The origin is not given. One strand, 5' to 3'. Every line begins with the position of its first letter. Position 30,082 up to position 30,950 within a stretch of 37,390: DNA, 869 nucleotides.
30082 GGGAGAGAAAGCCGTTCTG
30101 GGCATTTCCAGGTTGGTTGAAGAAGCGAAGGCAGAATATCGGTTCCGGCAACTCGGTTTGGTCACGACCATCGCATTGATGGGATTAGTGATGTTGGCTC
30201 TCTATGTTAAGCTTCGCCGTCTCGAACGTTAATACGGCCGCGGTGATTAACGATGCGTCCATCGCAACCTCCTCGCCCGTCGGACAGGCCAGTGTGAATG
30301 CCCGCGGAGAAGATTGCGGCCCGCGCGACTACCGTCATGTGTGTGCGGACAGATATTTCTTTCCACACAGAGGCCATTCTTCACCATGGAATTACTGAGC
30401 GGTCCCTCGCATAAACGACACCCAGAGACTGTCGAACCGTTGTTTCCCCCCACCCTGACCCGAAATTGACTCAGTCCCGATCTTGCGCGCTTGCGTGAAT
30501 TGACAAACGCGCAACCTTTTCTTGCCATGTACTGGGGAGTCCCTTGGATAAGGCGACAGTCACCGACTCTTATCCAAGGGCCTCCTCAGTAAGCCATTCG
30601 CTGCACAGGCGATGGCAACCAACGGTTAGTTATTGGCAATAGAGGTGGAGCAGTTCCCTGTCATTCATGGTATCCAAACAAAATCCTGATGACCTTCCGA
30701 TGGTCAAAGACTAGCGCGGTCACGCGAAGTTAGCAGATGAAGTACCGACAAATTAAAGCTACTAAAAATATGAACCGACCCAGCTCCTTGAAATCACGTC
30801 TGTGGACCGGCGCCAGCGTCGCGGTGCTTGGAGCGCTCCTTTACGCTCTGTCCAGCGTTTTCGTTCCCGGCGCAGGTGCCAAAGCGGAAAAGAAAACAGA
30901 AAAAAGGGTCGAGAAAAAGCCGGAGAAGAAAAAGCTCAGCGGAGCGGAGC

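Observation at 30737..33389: Split version of the cytochrome-porin idea: anchored monoheme cytochrome, coiled-coil porin and diheme cytochrome in one operon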

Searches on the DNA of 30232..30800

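Call 60: search_rna_families(source=window, start=30232, end=30800, threshold=evalue, max_evalue=1)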
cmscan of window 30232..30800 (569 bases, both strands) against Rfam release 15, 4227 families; matches with E-value up to 1: 3.
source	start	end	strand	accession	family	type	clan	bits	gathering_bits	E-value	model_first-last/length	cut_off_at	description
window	30542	30581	+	RF04072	mir-7386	Gene; miRNA;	-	21.7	44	0.13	1-59/59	no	mir-7386 microRNA precursor family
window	30540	30579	-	RF04072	mir-7386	Gene; miRNA;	-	21.4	44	0.15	1-59/59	no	mir-7386 microRNA precursor family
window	30523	30596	-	RF03831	mir-627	Gene; miRNA;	-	20.3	86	0.098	1-87/87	no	mir-627 microRNA precursor family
